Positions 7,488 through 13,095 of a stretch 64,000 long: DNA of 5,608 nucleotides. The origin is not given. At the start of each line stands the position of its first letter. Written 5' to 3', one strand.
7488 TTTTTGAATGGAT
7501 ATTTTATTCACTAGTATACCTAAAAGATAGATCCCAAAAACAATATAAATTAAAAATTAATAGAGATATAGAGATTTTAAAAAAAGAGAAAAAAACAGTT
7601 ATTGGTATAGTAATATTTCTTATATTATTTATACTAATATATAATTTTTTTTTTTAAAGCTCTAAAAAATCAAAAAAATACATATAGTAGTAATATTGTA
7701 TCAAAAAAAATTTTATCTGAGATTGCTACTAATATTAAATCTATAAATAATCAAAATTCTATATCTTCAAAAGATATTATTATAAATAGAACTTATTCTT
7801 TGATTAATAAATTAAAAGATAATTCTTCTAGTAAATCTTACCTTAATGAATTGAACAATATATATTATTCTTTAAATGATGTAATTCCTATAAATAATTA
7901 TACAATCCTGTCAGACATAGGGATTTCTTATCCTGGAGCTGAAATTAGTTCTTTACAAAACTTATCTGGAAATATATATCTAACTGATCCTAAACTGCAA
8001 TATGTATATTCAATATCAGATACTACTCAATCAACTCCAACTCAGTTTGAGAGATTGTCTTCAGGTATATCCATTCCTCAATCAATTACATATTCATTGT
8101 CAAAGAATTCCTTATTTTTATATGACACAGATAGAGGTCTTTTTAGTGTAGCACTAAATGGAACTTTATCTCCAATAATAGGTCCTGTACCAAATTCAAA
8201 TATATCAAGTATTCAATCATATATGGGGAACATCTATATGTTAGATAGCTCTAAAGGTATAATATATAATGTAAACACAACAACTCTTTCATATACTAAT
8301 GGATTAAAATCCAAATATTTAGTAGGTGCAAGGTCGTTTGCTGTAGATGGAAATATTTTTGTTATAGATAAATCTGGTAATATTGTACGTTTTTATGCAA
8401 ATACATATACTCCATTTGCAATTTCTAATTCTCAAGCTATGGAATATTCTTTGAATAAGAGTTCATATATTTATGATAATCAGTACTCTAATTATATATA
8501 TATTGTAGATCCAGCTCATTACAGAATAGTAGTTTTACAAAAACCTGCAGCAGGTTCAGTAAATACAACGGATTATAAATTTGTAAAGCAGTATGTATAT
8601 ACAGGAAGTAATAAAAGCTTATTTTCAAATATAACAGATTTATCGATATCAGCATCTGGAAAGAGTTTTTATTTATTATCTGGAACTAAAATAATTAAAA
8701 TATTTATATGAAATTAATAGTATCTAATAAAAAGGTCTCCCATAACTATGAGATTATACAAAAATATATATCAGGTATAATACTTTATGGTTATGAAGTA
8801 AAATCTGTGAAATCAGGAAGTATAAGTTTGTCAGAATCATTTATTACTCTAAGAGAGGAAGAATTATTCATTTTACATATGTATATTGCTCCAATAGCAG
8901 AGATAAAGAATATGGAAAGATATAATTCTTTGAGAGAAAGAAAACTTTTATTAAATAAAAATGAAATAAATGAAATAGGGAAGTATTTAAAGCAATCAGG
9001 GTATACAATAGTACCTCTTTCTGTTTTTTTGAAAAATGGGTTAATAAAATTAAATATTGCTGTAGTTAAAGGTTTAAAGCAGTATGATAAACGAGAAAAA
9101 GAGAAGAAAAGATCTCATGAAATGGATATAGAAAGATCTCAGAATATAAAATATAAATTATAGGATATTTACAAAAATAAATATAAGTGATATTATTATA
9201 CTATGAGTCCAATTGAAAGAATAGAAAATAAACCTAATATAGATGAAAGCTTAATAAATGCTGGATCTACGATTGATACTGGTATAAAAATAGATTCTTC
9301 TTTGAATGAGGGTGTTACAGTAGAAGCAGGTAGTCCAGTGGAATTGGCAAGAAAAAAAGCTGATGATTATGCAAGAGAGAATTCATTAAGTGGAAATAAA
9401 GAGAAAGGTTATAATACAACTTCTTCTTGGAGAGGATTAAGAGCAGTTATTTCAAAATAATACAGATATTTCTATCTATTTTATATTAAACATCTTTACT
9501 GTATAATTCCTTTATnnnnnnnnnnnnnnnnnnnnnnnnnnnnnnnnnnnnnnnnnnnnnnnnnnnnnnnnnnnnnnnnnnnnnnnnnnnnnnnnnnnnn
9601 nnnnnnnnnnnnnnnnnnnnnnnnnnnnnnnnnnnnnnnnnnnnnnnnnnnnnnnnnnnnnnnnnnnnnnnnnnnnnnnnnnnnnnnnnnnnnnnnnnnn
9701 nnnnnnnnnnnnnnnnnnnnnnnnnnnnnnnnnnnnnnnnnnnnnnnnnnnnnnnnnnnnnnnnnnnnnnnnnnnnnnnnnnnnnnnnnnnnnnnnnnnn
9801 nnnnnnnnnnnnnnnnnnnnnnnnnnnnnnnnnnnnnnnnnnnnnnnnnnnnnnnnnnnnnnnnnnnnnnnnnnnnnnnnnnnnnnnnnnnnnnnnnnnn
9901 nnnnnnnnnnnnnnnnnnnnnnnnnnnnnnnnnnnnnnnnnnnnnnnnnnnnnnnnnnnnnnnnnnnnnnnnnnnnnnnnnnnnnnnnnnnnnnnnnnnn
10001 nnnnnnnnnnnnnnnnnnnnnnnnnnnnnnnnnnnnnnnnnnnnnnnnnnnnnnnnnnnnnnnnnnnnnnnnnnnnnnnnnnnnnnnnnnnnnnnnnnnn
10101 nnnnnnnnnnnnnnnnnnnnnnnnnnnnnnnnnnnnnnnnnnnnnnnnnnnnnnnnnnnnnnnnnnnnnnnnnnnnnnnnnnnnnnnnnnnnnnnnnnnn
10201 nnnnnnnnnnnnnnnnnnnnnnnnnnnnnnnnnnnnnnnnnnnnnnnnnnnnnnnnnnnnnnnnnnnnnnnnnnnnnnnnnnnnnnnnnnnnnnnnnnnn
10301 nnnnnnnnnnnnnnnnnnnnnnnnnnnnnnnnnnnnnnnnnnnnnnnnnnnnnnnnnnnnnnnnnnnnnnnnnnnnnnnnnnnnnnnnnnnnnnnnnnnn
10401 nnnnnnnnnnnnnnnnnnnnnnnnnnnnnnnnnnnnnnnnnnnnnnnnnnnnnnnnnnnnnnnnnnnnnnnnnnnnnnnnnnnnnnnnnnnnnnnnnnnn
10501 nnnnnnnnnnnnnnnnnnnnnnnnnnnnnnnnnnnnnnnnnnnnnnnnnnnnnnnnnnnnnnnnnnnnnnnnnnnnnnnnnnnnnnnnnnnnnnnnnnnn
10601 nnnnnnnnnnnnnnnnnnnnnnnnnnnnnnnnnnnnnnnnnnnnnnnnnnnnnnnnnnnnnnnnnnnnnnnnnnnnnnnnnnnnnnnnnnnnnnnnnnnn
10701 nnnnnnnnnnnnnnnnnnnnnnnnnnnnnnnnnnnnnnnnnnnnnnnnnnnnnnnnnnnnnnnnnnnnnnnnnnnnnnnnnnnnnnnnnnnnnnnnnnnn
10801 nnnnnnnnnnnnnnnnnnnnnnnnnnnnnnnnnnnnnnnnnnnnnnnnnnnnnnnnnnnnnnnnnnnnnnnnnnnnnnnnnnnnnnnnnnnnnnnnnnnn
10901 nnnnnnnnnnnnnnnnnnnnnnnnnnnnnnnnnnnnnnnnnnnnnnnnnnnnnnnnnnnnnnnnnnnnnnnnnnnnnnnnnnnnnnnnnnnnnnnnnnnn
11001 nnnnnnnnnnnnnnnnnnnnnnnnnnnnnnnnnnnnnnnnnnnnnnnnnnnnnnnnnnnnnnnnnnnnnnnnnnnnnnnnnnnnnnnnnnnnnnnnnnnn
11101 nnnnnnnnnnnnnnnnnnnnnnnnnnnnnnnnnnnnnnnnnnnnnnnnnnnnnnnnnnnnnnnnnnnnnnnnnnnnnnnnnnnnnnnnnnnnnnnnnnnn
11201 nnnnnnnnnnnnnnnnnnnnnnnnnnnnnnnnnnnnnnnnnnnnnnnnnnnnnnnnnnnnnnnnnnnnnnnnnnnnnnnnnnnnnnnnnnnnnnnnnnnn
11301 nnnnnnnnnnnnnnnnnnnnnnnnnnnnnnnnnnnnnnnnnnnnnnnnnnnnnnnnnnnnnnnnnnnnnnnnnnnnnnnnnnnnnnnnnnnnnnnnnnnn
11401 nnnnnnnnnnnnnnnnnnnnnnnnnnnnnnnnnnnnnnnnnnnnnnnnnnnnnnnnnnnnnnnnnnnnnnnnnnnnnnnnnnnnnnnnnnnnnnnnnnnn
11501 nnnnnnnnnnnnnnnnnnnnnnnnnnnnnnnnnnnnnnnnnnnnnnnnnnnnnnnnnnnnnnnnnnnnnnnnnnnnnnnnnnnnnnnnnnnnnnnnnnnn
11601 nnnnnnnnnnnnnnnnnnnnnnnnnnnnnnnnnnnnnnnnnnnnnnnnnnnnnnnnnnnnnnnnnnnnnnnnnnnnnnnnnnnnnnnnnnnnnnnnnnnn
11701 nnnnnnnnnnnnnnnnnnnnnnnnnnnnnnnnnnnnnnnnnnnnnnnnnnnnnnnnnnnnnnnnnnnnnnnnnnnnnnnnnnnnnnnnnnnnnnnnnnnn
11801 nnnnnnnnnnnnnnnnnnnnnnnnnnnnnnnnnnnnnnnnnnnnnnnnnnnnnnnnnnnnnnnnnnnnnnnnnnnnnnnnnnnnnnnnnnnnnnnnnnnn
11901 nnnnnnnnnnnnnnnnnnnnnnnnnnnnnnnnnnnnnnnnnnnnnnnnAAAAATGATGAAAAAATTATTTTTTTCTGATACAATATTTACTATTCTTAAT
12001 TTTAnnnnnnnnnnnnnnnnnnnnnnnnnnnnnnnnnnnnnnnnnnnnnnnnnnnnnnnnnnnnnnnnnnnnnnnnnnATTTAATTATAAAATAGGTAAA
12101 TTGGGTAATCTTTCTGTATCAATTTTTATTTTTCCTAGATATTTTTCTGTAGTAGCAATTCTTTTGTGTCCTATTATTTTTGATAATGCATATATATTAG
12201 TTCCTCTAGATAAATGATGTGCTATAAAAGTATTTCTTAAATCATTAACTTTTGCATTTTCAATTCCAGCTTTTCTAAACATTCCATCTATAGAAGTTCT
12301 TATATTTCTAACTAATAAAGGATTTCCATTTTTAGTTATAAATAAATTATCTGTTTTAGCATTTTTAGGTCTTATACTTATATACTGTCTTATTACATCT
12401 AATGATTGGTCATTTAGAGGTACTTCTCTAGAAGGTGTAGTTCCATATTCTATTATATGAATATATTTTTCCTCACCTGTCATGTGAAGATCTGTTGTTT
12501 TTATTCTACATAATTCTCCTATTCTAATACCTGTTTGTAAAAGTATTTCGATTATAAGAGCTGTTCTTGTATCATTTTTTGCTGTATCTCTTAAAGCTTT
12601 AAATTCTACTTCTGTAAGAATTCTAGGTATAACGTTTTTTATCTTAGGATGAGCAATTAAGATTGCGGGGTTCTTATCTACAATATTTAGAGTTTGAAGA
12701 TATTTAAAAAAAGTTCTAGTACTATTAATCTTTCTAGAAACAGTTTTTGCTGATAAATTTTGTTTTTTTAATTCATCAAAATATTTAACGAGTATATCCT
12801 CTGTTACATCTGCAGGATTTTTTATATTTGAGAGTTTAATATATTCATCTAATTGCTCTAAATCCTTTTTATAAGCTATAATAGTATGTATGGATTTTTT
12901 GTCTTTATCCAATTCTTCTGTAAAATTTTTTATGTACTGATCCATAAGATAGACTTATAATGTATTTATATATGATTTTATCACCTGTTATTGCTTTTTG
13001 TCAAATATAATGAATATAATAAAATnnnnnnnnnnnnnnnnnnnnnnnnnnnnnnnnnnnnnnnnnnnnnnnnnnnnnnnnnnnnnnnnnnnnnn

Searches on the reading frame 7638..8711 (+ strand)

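Call 3: search_protein_families(library=pfam, proteins=[window:7800-8711:+], max_evalue=0.01)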
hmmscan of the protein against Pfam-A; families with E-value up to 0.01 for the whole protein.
window:7800-8711:+ (303 aa): 1 family
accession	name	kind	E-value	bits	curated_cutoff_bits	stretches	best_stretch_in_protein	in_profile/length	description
PF25210.1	Kelch_FKB95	-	0.0053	16.9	70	0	134-200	133-197/268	FKB95, Kelch-repeats domain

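Call 4: search_protein_families(library=ncbifam, proteins=[window:7800-8711:+], max_evalue=0.01)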
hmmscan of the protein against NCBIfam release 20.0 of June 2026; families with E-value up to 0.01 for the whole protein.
window:7800-8711:+ (303 aa): 0 families

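Call 64: search_protein_families(library=pfam, proteins=[window:7638-8708:+], max_evalue=0.5)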
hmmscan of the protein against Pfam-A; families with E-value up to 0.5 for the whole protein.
window:7638-8708:+ (357 aa): 2 families
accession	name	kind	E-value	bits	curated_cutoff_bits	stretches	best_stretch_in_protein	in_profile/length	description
PF25210.1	Kelch_FKB95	-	0.012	15.7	70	1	188-254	133-197/268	FKB95, Kelch-repeats domain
PF06079.17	Apyrase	-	0.037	13.8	27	0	89-134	42-87/291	Apyrase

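Call 66: search_protein_families(library=padloc, proteins=[window:7638-8708:+], max_evalue=0.01)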
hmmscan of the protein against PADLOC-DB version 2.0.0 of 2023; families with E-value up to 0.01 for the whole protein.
window:7638-8708:+ (357 aa): 0 families

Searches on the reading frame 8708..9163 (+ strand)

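Call 3: search_protein_families(library=pfam, proteins=[window:8708-9163:+], max_evalue=0.01)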
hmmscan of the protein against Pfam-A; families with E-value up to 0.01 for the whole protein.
window:8708-9163:+ (151 aa): 1 family
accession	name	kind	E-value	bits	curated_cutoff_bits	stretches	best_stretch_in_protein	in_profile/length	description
PF01668.23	SmpB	-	3.7e-45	153.8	27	1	4-144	1-140/143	SmpB protein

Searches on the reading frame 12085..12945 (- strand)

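Call 35: search_protein_families(library=pfam, proteins=[window:12085-12945:-], max_evalue=0.01)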
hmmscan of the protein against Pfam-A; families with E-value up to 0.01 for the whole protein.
window:12085-12945:- (286 aa): 4 families
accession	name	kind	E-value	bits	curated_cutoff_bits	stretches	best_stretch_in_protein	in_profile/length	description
PF00589.27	Phage_integrase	-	9.2e-29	100.8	27.1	1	110-270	3-166/172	Phage integrase family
PF02899.23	Phage_int_SAM_1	-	2.5e-13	50.5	22.3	1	5-83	1-79/83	Phage integrase, N-terminal SAM-like domain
PF13495.12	Phage_int_SAM_4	-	3e-07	31.2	27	1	6-83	3-78/85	Phage integrase, N-terminal SAM-like domain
PF13102.12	Phage_int_SAM_5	-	8.5e-05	23.3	22.3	1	3-93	4-92/98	Phage integrase SAM-like domain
